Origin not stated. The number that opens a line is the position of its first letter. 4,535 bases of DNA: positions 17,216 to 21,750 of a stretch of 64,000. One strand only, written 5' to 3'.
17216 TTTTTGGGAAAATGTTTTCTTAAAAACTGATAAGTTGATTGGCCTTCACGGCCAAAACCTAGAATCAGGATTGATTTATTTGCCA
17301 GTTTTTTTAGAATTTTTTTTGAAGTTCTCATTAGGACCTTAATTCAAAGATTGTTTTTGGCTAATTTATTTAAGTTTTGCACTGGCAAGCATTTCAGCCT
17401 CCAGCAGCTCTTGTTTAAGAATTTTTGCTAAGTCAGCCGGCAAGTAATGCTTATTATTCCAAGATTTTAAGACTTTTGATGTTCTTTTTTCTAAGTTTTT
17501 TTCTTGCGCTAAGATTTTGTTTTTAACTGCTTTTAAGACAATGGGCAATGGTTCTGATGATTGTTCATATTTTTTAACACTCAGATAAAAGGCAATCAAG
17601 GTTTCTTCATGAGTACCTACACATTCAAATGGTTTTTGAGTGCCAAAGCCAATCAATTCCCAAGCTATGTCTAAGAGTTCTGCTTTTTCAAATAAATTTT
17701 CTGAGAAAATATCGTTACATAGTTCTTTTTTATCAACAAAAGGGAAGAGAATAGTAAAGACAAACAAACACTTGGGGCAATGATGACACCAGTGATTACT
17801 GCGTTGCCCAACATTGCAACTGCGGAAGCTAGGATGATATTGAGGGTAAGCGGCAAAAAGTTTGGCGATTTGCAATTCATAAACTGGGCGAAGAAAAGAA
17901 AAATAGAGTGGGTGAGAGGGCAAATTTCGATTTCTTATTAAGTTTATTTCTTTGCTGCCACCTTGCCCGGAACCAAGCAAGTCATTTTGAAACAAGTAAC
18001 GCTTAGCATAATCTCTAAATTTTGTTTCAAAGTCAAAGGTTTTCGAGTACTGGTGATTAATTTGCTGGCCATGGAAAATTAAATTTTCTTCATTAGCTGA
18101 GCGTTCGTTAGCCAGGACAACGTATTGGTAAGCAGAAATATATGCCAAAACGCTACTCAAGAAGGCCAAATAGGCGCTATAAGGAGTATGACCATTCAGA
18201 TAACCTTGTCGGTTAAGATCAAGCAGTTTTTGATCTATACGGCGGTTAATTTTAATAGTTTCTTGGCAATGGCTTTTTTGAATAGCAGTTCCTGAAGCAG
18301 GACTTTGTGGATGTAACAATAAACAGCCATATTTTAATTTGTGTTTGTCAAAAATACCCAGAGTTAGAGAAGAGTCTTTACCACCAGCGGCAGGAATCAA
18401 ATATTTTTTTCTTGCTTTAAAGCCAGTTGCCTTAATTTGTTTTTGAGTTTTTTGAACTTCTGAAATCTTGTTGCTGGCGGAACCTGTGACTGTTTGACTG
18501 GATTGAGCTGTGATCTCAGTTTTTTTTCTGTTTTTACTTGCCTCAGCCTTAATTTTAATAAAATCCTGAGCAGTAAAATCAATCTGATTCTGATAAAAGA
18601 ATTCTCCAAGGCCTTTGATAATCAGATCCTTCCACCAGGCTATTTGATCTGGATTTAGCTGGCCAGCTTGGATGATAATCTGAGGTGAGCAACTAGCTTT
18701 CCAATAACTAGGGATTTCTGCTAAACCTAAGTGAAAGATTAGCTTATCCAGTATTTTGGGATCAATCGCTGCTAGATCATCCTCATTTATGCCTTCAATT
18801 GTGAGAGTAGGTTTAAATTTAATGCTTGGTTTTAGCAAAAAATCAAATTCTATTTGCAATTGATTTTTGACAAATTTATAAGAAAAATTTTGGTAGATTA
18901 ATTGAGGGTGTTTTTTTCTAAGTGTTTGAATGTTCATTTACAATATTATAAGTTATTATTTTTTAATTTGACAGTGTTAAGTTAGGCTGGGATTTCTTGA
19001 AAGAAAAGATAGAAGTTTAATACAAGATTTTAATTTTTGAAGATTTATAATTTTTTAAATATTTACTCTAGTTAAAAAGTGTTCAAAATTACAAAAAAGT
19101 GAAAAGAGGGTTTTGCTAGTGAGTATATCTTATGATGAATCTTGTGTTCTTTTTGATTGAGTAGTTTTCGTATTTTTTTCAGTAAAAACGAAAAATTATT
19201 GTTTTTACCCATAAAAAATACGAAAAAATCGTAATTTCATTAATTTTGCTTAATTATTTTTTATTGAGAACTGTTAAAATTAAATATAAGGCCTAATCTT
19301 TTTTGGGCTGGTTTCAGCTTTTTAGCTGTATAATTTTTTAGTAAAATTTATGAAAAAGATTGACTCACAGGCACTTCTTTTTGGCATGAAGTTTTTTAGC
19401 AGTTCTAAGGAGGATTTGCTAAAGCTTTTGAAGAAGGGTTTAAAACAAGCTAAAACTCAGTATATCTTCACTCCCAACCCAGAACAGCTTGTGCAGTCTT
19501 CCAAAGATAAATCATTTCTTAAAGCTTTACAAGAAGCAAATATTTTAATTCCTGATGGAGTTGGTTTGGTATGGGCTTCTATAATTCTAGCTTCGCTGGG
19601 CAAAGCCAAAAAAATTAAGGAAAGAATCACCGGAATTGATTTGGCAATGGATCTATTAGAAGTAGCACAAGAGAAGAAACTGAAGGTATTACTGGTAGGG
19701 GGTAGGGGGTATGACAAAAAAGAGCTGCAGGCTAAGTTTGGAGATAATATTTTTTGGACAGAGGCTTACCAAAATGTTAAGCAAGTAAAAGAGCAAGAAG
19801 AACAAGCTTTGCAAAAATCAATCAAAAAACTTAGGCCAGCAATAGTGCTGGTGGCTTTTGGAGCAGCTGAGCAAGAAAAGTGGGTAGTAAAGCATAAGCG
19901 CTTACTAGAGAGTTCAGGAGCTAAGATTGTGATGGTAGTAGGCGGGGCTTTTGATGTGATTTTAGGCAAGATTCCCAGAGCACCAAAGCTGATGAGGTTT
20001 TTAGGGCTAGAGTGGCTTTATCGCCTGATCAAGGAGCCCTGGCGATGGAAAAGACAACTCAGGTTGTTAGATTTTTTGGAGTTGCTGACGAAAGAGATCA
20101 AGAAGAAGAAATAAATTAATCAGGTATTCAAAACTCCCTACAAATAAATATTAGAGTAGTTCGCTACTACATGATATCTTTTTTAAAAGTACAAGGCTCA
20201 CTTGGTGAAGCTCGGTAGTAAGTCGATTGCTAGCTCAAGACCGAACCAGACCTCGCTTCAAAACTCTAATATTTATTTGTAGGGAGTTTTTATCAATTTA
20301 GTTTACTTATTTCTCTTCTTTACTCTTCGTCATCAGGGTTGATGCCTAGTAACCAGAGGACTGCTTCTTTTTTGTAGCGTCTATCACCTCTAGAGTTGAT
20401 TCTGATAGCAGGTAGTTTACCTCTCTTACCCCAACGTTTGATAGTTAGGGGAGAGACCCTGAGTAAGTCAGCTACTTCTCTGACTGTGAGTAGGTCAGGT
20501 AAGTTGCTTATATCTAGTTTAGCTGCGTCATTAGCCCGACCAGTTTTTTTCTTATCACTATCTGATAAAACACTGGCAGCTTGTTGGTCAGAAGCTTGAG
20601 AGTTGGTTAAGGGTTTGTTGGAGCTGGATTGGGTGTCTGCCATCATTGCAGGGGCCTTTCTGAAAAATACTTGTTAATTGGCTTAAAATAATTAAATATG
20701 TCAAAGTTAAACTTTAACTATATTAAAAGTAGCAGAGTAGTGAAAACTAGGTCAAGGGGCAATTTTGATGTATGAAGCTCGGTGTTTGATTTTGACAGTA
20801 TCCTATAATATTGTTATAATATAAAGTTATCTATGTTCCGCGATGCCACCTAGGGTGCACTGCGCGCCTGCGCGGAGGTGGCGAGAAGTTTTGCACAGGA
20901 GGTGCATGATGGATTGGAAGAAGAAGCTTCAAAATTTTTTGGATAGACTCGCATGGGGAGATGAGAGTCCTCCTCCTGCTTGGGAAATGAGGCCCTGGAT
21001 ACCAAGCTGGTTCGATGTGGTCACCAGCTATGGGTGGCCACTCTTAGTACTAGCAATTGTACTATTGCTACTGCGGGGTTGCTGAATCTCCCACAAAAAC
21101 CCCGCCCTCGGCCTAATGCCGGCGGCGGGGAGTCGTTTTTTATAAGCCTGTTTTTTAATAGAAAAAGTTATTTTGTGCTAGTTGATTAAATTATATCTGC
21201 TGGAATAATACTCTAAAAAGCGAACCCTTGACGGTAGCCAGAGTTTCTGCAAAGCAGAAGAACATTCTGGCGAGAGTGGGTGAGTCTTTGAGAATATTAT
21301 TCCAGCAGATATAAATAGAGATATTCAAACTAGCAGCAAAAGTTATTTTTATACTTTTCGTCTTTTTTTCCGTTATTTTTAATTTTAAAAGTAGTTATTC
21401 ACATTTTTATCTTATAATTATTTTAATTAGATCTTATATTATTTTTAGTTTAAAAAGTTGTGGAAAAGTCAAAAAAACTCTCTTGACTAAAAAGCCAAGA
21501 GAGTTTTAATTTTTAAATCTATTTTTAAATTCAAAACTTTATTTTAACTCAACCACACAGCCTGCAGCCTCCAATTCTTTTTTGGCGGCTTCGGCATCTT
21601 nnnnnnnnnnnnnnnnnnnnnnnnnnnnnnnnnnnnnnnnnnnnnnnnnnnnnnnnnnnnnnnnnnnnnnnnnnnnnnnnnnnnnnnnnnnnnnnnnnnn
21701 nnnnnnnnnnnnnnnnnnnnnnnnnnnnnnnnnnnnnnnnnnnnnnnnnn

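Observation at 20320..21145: GC-rich small gene with textbook SD and terminator next to an excisionase-family HTH gene in an AT-rich genome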

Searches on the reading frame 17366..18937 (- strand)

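Call 7: search_protein_families(library=pfam, proteins=[window:17366-18937:-], max_evalue=0.1)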
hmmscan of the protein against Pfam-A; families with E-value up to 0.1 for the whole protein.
window:17366-18937:- (523 aa): 1 family
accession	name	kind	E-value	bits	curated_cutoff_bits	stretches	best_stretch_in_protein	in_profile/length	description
PF19932.4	DUF6395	-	0.051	14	25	0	364-392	31-58/174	Family of unknown function (DUF6395)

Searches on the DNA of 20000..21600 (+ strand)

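Call 6: search_rna_families(source=window, start=20000, end=21600, threshold=evalue, max_evalue=10, show_alignments=3)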
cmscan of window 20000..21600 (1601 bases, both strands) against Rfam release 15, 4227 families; matches with E-value up to 10: 14.
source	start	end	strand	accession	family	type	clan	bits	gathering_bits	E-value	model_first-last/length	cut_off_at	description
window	20082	20336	+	RF04128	MIR8562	Gene; miRNA;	-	34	211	0.00053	1-242/242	no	MIR8562 microRNA precursor family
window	21469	21578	-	RF00515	PyrR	Cis-reg;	-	31.9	54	0.045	1-115/115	no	PyrR binding site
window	21466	21532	-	RF02371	PyrG_leader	Cis-reg; leader;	-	26.5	65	0.69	1-78/78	no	PyrG leader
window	20134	20286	-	RF04128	MIR8562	Gene; miRNA;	-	22.9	211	0.15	1-242/242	no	MIR8562 microRNA precursor family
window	21464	21535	-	RF02425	SpF01_sRNA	Gene; sRNA;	-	21.6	55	5.4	1-80/80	no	Streptococcus sRNA SpF01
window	21471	21529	-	RF02618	SSRC34_2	Gene; sRNA;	-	19.5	48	3.5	1-125/125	no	Streptococcus sRNA 34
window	21471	21537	-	RF02495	ohsC_RNA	Gene; antitoxin;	-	19.2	50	7.3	1-77/77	no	Oppression of Hydrophobic ORF by sRNA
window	21450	21505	+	RF02418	Spd-sr07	Gene; sRNA;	-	19.1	55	6.9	1-63/63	no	Streptococcus sRNA Spd-sr07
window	21097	21180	-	RF01416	NrrF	Gene; antisense;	-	18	60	1.1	1-160/160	no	NrrF RNA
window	21464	21517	-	RF04343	Plastid-psbA-2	Cis-reg;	CL00153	17.3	55.8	5.6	1-60/60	no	Plastid-psbA-2 3UTR RNA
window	21052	21124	+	RF03859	mir-6132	Gene; miRNA;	-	17.2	112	2.2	1-94/94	no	mir-6132 microRNA precursor family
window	21476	21531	-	RF02503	Atu_C9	Gene; sRNA;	-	15.2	40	0.23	137-192/192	no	Rhizobiales sRNA Atu_C9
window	21188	21317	-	RF04207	MIR5048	Gene; miRNA;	-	13.8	160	1.9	1-356/356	no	MIR5048 microRNA precursor family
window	21475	21531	+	RF00015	U4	Gene; snRNA; splicing;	CL00007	13.8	46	3.1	84-138/138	no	U4 spliceosomal RNA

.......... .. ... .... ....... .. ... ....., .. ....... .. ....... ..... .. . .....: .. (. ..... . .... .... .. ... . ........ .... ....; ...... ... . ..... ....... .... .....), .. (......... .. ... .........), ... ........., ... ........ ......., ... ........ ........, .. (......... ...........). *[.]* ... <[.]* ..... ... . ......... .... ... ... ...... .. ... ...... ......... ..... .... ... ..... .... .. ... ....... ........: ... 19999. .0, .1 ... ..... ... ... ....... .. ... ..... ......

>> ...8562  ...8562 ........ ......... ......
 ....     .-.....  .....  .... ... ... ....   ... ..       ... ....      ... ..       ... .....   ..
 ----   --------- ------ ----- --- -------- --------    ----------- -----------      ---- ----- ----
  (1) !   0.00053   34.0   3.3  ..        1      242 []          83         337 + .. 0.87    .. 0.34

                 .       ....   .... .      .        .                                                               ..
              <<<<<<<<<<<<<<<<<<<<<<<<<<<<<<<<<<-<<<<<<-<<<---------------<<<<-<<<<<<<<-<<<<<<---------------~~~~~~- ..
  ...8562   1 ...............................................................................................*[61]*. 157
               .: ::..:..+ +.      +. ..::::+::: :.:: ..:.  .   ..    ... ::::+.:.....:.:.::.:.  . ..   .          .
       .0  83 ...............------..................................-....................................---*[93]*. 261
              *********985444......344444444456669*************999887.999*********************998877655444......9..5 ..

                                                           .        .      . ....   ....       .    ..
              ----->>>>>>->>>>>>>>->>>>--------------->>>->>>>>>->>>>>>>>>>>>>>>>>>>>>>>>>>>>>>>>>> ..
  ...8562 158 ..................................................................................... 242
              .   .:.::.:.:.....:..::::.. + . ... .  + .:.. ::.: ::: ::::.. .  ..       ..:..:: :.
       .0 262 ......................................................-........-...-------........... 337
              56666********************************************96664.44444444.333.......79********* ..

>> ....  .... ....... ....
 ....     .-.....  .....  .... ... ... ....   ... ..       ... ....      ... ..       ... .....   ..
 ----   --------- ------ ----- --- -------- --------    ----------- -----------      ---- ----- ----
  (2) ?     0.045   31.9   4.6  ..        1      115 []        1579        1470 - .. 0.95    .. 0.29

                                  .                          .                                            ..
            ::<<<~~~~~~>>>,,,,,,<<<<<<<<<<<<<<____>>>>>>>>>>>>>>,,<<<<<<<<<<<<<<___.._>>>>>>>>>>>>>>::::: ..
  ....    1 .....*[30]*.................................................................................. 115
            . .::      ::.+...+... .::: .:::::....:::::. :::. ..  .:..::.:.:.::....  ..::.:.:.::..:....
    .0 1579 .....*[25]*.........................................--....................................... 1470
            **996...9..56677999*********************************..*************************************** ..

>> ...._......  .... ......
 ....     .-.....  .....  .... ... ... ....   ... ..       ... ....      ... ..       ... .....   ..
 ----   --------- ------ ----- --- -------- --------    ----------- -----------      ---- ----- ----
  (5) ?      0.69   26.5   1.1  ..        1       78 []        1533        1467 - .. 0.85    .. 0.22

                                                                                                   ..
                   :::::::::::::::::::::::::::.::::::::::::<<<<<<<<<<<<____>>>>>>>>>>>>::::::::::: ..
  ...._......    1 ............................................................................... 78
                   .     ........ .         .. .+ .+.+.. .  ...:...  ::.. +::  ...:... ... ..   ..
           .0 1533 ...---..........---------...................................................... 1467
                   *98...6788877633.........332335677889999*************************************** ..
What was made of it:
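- On Type I toxin-antitoxin: No Rfam antitoxin family matches (call 6).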

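Call 44: search_dna_similar(query=window:20785-21330:+, collection=phages, mode=distant, max_evalue=0.01)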
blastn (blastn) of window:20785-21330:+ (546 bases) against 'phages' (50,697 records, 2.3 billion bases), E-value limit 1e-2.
Records with a match: 1; places in all: 1; records where one place covers at least 80% of the query: 0.
Best place of each record, by identity: 90-95% 1.
By first word of the organism name: Pelagibacter 1.
By host as written in the record: Candidatus Pelagibacter ubique HTCC1062 1.
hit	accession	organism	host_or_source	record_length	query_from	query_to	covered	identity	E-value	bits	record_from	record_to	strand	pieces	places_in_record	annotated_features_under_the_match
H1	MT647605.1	Pelagibacter phage Lederberg EXVC029P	Candidatus Pelagibacter ubique HTCC1062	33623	381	414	6%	91.2%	4e-3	49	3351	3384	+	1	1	putative tail fiber protein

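Call 45: search_dna_similar(query=window:20785-21330:+, collection=plasmids, mode=distant, max_evalue=0.01)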
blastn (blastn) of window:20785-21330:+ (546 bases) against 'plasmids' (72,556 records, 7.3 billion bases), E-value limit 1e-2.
No match.
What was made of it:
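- Tried and rejected: Phage or plasmid origin. blastn against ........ and PLSDB gave one 34-nt AT-rich chance hit (calls 44, 45).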
